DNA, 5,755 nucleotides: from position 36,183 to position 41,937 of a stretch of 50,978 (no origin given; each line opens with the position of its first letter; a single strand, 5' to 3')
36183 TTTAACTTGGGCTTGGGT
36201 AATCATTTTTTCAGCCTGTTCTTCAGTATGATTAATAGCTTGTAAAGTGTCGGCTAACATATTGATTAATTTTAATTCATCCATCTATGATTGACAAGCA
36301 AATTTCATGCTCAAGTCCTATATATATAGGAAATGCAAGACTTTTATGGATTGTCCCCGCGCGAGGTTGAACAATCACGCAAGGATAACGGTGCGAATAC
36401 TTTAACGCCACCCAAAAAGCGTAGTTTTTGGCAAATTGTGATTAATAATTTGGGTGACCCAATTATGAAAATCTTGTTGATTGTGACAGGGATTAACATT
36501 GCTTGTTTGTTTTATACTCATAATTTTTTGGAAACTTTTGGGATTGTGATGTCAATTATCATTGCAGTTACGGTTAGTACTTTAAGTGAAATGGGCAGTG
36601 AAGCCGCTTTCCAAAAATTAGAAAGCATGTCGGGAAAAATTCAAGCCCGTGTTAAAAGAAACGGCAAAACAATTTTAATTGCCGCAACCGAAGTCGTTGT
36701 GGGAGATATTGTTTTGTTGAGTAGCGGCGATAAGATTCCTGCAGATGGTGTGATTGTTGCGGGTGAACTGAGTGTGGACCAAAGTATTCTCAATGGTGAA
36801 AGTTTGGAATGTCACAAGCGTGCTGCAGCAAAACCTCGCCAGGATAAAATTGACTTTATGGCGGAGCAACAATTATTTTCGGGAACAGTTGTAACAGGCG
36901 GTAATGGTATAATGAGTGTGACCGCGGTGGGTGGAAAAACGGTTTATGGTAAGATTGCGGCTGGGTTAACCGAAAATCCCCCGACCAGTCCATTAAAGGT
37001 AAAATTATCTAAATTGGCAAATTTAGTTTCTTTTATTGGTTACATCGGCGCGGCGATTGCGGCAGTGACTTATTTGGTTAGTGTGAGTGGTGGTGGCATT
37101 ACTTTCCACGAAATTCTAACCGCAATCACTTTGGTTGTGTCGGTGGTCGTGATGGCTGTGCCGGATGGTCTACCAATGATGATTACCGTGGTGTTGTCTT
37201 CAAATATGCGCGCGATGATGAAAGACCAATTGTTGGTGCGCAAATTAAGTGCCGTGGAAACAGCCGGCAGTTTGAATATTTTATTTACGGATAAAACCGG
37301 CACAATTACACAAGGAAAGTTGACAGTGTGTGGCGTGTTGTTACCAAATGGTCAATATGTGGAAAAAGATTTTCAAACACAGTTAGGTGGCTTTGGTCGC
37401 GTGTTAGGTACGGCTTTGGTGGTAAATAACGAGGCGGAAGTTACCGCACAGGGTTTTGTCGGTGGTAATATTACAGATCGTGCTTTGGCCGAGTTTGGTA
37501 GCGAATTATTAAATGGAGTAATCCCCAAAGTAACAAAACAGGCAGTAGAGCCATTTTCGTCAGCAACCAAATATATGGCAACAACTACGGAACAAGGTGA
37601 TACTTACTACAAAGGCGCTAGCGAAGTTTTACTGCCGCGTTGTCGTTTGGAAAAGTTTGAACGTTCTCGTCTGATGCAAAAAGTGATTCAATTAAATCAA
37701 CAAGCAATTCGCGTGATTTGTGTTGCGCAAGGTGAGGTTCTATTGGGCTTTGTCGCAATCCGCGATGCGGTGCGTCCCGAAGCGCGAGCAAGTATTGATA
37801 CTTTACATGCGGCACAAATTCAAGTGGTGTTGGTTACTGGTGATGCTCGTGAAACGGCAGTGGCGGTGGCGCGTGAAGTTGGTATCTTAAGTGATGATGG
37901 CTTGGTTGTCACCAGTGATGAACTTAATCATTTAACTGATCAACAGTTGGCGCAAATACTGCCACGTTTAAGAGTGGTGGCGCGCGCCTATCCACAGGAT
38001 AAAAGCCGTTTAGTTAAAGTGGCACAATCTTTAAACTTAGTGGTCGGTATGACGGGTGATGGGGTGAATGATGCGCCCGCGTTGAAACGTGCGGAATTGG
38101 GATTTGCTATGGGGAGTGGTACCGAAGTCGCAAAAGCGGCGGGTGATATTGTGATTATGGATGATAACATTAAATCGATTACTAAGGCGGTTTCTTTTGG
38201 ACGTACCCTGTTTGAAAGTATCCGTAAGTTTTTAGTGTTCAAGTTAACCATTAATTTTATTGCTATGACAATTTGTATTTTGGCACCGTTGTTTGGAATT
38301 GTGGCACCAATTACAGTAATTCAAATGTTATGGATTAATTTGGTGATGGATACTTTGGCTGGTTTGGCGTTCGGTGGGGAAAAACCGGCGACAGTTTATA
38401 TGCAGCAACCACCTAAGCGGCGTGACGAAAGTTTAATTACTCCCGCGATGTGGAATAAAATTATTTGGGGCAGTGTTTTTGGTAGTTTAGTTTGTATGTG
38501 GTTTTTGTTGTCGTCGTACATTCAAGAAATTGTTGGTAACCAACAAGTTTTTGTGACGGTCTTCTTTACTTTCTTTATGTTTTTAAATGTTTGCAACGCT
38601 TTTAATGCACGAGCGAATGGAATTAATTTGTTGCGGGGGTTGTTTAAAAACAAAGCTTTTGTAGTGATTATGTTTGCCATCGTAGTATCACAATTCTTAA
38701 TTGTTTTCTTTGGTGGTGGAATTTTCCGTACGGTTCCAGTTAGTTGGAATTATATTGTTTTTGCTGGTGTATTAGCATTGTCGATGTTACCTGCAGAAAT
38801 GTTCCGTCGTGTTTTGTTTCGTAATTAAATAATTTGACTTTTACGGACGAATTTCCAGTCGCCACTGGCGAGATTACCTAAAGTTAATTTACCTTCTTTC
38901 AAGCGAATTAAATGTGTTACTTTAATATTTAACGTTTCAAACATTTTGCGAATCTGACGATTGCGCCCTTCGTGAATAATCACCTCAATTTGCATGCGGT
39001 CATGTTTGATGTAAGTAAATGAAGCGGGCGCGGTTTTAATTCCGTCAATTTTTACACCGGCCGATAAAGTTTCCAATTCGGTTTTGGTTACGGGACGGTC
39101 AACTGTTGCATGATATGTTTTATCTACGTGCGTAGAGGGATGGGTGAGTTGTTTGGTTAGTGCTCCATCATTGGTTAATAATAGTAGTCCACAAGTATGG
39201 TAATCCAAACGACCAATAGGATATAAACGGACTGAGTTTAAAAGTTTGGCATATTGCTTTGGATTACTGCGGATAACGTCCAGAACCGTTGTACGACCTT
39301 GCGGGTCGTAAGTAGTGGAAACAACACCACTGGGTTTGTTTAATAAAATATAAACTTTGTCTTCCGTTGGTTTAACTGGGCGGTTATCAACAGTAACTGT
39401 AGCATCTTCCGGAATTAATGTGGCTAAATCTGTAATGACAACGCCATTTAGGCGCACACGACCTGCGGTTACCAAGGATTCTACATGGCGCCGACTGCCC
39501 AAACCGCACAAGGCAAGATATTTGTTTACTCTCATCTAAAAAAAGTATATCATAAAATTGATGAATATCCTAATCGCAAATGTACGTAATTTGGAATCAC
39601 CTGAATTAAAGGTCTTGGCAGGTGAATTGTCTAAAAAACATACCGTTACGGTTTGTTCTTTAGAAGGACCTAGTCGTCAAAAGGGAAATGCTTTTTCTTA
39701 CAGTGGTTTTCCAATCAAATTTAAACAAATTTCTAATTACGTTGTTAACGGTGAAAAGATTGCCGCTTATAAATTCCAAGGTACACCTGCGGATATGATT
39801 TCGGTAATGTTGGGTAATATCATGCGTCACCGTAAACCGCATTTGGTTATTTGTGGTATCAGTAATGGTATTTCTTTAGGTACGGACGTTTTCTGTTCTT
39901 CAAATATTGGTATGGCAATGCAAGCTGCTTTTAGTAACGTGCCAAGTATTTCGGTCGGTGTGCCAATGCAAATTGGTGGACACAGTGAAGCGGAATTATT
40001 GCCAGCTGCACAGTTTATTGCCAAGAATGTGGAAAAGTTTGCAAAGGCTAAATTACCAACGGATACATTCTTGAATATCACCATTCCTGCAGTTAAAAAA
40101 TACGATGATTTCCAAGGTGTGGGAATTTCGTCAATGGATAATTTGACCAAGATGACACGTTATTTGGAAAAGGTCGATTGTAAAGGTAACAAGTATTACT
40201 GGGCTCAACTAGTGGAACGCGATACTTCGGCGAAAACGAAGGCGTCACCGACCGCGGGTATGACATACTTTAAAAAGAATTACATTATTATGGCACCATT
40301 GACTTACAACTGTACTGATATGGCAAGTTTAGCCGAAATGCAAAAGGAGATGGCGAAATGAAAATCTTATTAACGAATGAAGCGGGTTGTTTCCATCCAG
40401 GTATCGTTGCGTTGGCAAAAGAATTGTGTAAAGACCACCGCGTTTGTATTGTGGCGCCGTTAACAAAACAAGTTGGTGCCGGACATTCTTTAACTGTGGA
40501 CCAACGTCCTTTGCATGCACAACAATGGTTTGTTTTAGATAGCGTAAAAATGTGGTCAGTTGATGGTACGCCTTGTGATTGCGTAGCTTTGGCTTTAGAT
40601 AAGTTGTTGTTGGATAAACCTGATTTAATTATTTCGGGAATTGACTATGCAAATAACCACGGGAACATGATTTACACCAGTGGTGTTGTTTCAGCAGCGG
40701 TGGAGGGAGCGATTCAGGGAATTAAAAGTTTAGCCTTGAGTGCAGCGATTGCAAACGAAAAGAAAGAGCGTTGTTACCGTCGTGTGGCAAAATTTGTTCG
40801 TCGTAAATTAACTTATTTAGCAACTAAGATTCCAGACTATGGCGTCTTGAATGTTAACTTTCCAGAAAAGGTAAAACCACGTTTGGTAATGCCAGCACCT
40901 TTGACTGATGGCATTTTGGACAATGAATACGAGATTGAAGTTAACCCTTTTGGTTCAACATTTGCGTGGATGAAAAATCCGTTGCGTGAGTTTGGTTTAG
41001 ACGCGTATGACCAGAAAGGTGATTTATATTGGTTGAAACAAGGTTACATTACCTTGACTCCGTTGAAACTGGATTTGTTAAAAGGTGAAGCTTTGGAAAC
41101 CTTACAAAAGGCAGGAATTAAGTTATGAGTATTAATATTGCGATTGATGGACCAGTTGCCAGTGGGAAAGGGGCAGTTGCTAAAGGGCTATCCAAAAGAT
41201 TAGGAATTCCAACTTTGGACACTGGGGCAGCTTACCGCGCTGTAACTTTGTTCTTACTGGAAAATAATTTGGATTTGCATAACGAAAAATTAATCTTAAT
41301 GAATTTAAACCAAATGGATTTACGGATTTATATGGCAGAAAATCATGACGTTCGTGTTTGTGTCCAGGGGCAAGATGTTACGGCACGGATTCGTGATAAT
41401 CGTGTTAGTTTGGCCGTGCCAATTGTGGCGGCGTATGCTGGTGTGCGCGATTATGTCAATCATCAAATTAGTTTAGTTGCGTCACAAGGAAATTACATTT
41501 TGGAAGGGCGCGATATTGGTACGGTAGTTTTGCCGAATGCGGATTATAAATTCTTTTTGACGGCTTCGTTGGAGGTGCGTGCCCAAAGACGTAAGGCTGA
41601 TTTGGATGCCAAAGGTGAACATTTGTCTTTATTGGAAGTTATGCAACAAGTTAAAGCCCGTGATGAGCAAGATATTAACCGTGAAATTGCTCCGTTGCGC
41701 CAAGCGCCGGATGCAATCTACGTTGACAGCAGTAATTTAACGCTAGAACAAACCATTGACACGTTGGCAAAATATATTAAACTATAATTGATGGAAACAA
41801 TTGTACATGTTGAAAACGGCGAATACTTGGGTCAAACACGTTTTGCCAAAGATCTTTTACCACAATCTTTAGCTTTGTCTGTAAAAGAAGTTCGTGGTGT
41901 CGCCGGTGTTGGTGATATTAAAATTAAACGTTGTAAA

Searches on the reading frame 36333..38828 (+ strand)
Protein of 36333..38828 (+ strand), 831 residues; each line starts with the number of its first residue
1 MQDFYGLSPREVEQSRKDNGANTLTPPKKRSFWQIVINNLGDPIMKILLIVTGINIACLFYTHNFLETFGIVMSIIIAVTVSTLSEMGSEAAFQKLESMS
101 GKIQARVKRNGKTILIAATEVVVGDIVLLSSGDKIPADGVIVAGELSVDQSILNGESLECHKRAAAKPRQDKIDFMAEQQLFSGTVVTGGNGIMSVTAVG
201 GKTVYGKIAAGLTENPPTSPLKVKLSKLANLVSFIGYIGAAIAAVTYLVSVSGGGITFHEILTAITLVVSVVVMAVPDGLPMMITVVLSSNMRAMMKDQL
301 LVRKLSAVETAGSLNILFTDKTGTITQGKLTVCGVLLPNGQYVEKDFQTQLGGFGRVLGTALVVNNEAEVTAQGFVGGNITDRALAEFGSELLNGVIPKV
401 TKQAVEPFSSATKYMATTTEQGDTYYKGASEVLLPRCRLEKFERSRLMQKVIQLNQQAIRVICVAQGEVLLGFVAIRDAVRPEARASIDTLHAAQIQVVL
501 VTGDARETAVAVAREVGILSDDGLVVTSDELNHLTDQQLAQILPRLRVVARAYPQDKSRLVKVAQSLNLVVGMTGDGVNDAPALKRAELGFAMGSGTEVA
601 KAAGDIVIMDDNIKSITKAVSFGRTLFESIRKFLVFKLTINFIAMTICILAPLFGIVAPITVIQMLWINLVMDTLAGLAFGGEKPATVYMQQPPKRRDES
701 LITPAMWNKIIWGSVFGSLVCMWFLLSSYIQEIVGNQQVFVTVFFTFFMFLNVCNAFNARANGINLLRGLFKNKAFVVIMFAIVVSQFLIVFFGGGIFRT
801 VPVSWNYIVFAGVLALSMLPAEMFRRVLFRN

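Call 17: search_protein_families(library=pfam, proteins=[window:36333-38828:+], max_evalue=0.00001)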
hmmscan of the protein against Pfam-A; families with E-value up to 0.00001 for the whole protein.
window:36333-38828:+ (831 aa): 5 families
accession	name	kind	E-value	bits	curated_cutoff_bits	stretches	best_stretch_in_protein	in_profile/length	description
PF00122.25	E1-E2_ATPase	-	7.7e-38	130.2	28.1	1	103-297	5-180/181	E1-E2 ATPase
PF00689.26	Cation_ATPase_C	-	6.3e-35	121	27.3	1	658-825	2-172/175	Cation transporting ATPase, C-terminus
PF00702.32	Hydrolase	-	3.6e-14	54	26.4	1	317-587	4-190/191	haloacid dehalogenase-like hydrolase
PF00690.31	Cation_ATPase_N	-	8.3e-11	41.8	20.4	1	6-54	20-68/69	Cation transporter/ATPase, N-terminus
PF08282.18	Hydrolase_3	-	2.4e-06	27.9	20.9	0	575-619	210-254/255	haloacid dehalogenase-like hydrolase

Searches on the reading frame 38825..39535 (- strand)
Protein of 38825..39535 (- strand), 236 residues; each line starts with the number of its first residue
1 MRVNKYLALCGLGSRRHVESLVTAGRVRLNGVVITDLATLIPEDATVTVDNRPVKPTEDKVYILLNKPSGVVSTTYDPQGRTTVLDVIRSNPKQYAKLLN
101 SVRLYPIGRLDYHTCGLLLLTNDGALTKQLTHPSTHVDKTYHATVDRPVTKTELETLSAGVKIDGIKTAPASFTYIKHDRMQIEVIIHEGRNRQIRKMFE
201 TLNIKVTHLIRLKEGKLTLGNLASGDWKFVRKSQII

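Call 17: search_protein_families(library=pfam, proteins=[window:38825-39535:-], max_evalue=0.00001)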
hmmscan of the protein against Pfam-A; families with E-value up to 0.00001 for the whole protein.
window:38825-39535:- (236 aa): 2 families
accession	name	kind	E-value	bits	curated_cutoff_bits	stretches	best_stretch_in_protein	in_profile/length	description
PF00849.27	PseudoU_synth_2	-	2.2e-23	83.6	26.8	1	62-200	2-151/152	RNA pseudouridylate synthase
PF01479.30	S4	-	7.1e-08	32.5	22.8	1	1-44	1-45/48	S4 domain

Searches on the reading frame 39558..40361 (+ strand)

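Call 17: search_protein_families(library=pfam, proteins=[window:39558-40361:+], max_evalue=0.00001)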
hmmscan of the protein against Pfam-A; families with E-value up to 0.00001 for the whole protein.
window:39558-40361:+ (267 aa): 1 family
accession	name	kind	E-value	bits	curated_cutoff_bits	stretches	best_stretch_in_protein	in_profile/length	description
PF01975.23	SurE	-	2.4e-26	93.2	22.1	1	4-193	1-182/189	Survival protein SurE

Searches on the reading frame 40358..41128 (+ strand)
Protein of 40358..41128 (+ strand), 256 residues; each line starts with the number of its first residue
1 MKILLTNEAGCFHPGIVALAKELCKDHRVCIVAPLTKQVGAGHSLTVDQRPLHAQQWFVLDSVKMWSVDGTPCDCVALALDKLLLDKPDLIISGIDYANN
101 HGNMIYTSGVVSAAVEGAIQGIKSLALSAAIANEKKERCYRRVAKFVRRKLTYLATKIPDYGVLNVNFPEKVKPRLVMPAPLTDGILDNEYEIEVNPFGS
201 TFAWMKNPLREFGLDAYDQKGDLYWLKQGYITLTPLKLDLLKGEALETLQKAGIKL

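Call 17: search_protein_families(library=pfam, proteins=[window:40358-41128:+], max_evalue=0.00001)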
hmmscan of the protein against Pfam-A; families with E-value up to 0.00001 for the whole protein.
window:40358-41128:+ (256 aa): 1 family
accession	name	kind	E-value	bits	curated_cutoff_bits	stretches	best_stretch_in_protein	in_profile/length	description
PF01975.23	SurE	-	1.7e-44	152.4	22.1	1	3-173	1-171/189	Survival protein SurE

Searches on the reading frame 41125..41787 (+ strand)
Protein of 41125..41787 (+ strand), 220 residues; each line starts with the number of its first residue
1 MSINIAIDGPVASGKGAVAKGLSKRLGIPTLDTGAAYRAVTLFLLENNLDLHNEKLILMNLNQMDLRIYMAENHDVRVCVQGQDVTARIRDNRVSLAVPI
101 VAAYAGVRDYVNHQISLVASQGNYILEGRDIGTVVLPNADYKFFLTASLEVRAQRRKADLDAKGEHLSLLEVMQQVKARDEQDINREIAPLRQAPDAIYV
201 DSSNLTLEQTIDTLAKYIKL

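Call 17: search_protein_families(library=pfam, proteins=[window:41125-41787:+], max_evalue=0.00001)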
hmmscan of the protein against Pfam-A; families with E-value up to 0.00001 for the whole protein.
window:41125-41787:+ (220 aa): 3 families
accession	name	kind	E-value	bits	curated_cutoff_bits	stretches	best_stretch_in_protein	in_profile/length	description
PF02224.24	Cytidylate_kin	-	6.8e-65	219.2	26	1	5-219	1-210/211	Cytidylate kinase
PF13189.12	Cytidylate_kin2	-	2.1e-07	31.7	28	1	4-158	1-130/176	Cytidylate kinase-like family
PF13238.12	AAA_18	-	2.7e-06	28.3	29.4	0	5-160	1-112/128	AAA domain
